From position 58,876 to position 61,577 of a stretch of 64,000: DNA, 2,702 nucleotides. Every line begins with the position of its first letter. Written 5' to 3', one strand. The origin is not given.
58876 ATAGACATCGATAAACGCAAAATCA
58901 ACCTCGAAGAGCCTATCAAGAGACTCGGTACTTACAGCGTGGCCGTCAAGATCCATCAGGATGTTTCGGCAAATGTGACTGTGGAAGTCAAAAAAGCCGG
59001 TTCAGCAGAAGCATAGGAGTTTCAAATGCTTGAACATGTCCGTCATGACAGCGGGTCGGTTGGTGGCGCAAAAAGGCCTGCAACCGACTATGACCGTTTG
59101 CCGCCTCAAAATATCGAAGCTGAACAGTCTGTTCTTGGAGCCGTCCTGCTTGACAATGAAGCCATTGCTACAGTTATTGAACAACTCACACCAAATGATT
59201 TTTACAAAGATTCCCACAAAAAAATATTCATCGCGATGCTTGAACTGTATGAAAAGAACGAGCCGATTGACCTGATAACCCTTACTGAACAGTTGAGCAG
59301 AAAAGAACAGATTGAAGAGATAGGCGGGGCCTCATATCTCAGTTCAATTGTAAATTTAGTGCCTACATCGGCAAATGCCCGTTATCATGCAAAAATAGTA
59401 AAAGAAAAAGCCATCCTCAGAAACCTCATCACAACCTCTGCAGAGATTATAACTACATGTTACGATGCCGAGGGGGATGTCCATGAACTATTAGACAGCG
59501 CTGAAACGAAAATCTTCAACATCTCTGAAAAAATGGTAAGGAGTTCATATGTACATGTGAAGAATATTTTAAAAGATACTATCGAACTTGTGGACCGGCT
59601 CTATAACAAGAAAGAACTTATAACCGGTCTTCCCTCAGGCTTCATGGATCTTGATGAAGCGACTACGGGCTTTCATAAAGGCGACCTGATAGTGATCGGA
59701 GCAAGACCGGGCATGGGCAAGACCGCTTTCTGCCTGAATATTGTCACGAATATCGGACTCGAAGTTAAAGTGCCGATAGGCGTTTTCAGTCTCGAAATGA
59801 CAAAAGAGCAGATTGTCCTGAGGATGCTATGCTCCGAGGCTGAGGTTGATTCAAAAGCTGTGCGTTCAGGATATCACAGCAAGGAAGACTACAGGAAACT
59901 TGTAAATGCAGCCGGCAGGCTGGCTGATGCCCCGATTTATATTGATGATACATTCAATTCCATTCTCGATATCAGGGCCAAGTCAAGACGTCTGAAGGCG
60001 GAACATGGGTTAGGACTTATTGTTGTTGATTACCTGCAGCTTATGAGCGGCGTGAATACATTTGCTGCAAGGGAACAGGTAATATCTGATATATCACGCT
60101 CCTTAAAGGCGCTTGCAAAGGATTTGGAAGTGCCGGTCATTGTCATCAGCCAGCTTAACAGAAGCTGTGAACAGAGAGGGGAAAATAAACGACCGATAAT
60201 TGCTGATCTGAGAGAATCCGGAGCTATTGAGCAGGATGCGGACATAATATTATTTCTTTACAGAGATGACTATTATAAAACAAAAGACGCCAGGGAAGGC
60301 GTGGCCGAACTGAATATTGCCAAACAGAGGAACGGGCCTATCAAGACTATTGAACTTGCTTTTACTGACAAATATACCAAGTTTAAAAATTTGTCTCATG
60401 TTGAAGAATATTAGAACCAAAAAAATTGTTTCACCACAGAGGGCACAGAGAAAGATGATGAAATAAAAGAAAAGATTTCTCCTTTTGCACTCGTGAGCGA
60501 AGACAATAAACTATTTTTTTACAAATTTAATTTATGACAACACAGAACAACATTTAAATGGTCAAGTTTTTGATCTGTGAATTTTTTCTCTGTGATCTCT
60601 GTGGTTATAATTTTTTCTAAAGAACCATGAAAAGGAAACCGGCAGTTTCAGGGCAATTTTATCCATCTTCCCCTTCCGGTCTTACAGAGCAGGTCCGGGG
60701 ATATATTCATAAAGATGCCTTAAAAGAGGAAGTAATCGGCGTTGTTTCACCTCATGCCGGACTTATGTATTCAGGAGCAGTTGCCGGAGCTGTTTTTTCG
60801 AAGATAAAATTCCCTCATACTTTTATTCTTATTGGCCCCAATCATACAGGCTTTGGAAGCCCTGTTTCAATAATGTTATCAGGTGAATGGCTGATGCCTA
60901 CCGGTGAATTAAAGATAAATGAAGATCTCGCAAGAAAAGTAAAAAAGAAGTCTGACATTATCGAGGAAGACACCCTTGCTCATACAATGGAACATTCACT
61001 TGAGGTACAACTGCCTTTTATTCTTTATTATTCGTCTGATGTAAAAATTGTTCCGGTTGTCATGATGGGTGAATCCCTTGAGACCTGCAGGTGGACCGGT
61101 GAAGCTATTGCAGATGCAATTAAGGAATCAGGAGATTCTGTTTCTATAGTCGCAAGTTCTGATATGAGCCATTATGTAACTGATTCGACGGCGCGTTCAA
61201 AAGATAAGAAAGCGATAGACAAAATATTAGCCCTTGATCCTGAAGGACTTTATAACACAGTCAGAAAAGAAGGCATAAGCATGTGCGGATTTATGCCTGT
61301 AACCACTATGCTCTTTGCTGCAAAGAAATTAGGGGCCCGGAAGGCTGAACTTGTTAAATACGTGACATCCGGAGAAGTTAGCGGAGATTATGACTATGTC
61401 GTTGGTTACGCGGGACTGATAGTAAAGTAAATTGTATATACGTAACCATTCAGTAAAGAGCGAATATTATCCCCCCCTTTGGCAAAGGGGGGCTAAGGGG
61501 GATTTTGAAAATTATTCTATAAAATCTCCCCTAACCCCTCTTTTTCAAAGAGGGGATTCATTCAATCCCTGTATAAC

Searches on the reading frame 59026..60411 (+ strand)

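Call 66: search_protein_families(library=pfam, proteins=[window:59026-60411:+], max_evalue=0.0001)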
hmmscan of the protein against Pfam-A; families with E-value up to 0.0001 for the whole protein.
window:59026-60411:+ (462 aa): 3 families
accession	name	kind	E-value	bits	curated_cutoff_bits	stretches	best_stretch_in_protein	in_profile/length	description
PF03796.21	DnaB_C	-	1.3e-102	343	27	1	201-455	1-255/255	DnaB-like helicase C terminal domain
PF00772.26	DnaB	-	1.1e-38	131.8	23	1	26-127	2-103/103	DnaB-like helicase N terminal domain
PF13481.12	AAA_25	-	4e-10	40.1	27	1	217-377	31-190/195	AAA domain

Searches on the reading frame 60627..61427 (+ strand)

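Call 66: search_protein_families(library=pfam, proteins=[window:60627-61427:+], max_evalue=0.0001)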
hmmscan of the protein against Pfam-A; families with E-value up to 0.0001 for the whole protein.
window:60627-61427:+ (267 aa): 2 families
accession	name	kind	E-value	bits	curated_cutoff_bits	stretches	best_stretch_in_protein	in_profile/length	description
PF01875.22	Memo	-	1.3e-74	251.2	27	1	5-264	2-268/269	Memo-like protein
PF02900.23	LigB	-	3.9e-09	36.4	26.3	1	90-194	81-193/269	Catalytic LigB subunit of aromatic ring-opening dioxygenase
